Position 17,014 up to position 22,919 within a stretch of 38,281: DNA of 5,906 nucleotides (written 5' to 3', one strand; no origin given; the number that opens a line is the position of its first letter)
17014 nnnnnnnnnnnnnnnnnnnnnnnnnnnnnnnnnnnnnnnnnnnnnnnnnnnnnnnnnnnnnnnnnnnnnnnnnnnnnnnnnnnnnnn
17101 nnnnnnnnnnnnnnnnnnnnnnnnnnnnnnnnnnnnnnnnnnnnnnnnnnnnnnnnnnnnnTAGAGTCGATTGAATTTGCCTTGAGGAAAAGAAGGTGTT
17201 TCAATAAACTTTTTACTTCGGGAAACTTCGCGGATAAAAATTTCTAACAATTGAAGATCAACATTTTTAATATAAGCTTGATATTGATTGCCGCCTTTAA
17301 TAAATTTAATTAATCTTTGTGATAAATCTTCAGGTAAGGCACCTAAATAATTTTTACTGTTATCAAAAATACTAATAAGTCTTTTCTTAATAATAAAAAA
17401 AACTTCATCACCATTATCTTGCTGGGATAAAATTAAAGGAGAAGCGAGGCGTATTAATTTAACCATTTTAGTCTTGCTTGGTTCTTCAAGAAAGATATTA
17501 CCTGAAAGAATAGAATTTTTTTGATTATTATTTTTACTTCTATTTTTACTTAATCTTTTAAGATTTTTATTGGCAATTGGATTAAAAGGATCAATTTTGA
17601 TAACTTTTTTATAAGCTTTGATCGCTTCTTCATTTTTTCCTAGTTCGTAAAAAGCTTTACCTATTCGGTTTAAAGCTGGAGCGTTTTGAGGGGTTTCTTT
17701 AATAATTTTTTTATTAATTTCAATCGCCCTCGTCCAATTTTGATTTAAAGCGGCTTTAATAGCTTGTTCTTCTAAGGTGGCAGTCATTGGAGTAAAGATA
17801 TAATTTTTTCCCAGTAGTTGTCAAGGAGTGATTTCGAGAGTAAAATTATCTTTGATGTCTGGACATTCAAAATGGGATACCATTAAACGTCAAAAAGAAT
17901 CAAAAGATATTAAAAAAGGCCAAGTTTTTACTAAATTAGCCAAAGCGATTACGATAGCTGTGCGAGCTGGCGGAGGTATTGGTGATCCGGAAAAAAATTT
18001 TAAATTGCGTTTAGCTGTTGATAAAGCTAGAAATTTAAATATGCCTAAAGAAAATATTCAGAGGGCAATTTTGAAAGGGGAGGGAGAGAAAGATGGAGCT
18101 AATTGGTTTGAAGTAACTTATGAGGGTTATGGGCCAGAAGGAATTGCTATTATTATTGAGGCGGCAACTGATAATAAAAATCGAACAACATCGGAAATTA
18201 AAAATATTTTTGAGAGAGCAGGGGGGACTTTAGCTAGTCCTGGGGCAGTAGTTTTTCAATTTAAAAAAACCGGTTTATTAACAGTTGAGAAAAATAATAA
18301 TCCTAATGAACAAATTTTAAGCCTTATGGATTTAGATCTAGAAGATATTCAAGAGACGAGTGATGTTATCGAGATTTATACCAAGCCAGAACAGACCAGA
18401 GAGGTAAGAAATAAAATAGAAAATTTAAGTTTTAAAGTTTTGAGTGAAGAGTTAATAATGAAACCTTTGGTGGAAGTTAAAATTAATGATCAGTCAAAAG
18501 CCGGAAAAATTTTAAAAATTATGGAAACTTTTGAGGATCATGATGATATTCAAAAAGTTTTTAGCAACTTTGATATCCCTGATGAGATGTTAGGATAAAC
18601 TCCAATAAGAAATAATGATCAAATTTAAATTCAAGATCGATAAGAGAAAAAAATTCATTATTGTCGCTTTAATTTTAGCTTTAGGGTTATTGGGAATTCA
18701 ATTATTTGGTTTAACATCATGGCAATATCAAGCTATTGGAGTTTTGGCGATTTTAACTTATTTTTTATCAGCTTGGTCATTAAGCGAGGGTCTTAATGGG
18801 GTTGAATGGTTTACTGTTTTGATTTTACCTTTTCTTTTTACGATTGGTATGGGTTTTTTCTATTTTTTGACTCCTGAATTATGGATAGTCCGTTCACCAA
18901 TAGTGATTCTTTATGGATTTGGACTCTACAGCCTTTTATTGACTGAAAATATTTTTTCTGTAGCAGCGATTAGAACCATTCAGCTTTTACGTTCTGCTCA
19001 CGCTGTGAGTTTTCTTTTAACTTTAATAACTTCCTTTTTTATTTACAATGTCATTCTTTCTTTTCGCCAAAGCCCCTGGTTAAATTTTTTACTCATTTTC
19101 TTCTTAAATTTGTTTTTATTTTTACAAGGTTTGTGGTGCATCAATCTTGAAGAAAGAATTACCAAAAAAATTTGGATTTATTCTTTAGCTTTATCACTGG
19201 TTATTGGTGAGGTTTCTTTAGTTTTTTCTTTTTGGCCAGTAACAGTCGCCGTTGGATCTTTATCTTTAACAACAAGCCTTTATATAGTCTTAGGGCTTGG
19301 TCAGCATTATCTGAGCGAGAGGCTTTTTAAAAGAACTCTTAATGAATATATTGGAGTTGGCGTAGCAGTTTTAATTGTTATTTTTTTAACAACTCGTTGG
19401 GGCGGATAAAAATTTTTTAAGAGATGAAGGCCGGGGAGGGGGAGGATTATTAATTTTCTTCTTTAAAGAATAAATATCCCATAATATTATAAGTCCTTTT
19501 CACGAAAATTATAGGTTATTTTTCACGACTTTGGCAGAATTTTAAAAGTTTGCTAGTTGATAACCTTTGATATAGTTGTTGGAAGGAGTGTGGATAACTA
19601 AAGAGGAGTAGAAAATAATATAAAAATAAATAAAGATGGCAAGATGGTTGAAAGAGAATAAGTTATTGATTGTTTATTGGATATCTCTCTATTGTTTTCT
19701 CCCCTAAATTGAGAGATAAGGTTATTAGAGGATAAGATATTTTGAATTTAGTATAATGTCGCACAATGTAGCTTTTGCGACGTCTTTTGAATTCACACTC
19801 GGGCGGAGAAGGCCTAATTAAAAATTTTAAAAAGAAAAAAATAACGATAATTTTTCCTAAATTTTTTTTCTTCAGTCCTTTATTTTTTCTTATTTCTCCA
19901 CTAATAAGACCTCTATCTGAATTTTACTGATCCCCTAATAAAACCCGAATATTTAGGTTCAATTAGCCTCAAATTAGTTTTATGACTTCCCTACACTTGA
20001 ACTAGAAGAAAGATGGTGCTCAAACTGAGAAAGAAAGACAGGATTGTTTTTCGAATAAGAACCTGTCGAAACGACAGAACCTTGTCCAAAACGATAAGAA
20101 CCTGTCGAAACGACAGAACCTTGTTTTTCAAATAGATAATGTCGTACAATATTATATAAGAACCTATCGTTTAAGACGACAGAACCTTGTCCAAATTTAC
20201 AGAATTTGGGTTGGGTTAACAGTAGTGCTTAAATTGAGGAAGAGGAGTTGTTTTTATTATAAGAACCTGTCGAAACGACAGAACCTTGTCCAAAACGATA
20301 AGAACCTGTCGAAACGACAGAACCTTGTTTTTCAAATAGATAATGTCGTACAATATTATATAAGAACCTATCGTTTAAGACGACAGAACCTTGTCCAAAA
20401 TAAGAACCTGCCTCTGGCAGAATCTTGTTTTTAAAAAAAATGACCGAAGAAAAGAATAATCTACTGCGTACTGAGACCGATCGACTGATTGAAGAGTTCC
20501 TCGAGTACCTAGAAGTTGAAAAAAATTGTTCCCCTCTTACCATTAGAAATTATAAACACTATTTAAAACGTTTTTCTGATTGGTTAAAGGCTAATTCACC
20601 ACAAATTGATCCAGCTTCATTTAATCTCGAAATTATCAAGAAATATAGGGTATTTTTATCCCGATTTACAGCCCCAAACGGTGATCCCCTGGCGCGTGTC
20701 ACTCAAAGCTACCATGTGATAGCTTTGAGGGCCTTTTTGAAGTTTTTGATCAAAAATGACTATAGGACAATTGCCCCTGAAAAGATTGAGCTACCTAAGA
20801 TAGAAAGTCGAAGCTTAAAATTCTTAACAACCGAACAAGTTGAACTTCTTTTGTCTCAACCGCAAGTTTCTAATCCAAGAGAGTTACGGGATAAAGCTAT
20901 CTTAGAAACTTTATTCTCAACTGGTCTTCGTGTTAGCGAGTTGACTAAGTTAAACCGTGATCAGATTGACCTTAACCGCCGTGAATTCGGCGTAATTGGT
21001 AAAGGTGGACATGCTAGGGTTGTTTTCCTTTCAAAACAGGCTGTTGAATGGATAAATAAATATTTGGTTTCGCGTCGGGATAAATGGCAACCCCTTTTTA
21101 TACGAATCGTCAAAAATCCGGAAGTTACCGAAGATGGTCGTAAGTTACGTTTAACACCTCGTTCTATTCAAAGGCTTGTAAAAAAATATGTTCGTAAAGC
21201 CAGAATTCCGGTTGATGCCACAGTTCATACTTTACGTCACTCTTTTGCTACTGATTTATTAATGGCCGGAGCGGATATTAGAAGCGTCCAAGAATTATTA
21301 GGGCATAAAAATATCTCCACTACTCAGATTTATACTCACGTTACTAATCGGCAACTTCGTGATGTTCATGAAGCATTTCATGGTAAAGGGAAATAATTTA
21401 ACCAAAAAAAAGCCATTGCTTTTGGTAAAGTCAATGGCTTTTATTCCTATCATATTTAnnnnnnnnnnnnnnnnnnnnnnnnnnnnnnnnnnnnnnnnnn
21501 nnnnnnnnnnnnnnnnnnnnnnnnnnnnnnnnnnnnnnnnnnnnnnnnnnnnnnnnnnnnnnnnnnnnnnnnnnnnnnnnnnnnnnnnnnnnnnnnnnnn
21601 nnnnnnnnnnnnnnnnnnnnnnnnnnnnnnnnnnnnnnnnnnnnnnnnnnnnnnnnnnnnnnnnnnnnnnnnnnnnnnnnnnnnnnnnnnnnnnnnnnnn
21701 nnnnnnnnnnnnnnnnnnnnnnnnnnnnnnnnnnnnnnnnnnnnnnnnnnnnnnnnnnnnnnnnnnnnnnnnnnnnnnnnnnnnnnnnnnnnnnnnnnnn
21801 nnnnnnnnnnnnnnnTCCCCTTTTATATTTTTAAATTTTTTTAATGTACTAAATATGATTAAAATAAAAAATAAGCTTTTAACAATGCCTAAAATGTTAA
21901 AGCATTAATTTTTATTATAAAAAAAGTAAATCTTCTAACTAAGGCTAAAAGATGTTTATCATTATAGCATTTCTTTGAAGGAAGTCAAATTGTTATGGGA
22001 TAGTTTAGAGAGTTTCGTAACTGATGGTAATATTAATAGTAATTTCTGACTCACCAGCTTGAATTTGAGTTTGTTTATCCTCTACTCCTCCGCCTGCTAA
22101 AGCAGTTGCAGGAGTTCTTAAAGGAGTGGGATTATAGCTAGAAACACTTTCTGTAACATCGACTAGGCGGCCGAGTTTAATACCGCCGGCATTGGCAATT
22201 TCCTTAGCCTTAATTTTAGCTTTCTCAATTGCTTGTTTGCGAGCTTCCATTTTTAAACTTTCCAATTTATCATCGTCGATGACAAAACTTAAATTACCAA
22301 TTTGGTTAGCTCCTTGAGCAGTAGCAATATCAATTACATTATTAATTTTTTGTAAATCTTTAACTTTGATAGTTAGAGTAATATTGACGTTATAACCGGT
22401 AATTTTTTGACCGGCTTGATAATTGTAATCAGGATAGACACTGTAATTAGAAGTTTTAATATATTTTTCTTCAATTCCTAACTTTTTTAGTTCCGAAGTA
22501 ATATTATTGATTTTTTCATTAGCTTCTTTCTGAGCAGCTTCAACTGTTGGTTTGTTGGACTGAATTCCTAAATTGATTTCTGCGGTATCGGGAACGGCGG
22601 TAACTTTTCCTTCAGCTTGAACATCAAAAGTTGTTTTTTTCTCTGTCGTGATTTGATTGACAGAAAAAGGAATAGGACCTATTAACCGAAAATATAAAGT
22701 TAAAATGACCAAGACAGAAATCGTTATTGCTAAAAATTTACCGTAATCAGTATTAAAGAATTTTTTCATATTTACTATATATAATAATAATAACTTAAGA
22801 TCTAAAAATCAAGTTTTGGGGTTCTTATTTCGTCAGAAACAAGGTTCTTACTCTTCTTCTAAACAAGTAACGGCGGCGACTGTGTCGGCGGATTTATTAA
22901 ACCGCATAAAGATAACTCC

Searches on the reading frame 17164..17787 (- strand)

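Call 51: search_protein_families(library=pfam, proteins=[window:17164-17787:-], max_evalue=0.001)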
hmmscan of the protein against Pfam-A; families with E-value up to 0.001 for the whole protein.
window:17164-17787:- (208 aa): 10 families
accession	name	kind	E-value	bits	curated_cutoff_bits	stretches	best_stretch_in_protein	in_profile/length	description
PF13414.12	TPR_11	-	8.1e-11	41.9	26.8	1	43-76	1-34/42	TPR repeat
PF00515.34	TPR_1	-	2.4e-10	40.2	27.8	1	36-69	1-34/34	Tetratricopeptide repeat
PF07719.23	TPR_2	-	6.1e-08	32.6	27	1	36-68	1-33/34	Tetratricopeptide repeat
PF13181.12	TPR_8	-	7.4e-08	32.4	25.7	1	36-68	1-33/34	Tetratricopeptide repeat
PF13431.12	TPR_17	-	4.9e-06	26.8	24.4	0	26-56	3-33/34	Tetratricopeptide repeat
PF14559.12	TPR_19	-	6.6e-06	26.8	25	1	15-70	4-59/68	Tetratricopeptide repeat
PF13174.12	TPR_6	-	6.9e-06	26.8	26.3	1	41-67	5-31/33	Tetratricopeptide repeat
PF13432.12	TPR_16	-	9.2e-06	26.5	32.7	1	15-70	10-65/65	Tetratricopeptide repeat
PF24575.1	TPR_Slam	-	7.9e-05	23.5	35.2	1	5-72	14-83/104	Surface lipoprotein assembly modifier, N-terminal TPR repeats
PF13424.12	TPR_12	-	0.00029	21.4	30.1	1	19-66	27-75/77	Tetratricopeptide repeat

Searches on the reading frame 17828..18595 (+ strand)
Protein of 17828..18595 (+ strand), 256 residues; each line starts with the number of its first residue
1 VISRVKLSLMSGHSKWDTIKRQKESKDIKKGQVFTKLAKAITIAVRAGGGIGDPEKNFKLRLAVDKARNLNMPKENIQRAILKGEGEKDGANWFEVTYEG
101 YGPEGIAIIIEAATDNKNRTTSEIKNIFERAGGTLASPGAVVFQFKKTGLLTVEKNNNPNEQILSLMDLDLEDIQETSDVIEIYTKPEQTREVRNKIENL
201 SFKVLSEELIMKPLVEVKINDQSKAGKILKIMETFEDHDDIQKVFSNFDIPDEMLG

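Call 51: search_protein_families(library=pfam, proteins=[window:17828-18595:+], max_evalue=0.001)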
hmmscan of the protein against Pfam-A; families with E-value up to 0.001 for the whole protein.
window:17828-18595:+ (256 aa): 2 families
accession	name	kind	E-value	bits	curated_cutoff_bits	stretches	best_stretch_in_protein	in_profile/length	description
PF01709.26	Transcrip_reg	-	1.3e-45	155.4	27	1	95-248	3-160/160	TACO1/YebC second and third domain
PF20772.2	TACO1_YebC_N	-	1.4e-27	96.4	36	1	14-87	1-73/73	TACO1/YebC protein N-terminal domain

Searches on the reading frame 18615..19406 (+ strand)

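Call 51: search_protein_families(library=pfam, proteins=[window:18615-19406:+], max_evalue=0.001)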
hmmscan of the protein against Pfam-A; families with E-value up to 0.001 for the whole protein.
window:18615-19406:+ (264 aa): 1 family
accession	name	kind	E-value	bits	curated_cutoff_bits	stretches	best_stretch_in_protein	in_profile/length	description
PF18900.5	DUF5656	-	3.5e-11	43.4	23.3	1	68-256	58-238/242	Protein of unknown function (DUF5656)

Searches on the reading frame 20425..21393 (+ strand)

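Call 51: search_protein_families(library=pfam, proteins=[window:20425-21393:+], max_evalue=0.001)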
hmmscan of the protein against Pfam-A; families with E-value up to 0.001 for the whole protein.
window:20425-21393:+ (323 aa): 4 families
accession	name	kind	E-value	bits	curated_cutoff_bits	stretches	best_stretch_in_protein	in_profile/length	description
PF00589.27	Phage_integrase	-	6.2e-42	143.7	27.1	1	132-308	1-170/172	Phage integrase family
PF02899.23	Phage_int_SAM_1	-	9.2e-13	48.7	22.3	1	22-110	1-81/83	Phage integrase, N-terminal SAM-like domain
PF13495.12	Phage_int_SAM_4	-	7.1e-07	30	27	1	21-112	1-82/85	Phage integrase, N-terminal SAM-like domain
PF13102.12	Phage_int_SAM_5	-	7.2e-07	29.9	22.3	1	23-118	7-92/98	Phage integrase SAM-like domain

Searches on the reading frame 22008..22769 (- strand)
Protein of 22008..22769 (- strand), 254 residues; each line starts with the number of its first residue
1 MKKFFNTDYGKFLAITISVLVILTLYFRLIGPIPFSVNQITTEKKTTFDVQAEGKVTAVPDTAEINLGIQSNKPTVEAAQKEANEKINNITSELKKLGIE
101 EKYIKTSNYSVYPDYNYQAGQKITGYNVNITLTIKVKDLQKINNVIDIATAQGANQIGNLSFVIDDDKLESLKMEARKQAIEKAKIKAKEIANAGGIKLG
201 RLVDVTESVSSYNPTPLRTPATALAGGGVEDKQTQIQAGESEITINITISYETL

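Call 51: search_protein_families(library=pfam, proteins=[window:22008-22769:-], max_evalue=0.001)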
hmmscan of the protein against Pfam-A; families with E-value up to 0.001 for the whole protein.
window:22008-22769:- (254 aa): 1 family
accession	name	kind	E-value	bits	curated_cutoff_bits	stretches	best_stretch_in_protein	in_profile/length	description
PF04402.19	SIMPL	-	3.3e-51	174.9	25.2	1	50-251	3-205/205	Protein of unknown function (DUF541)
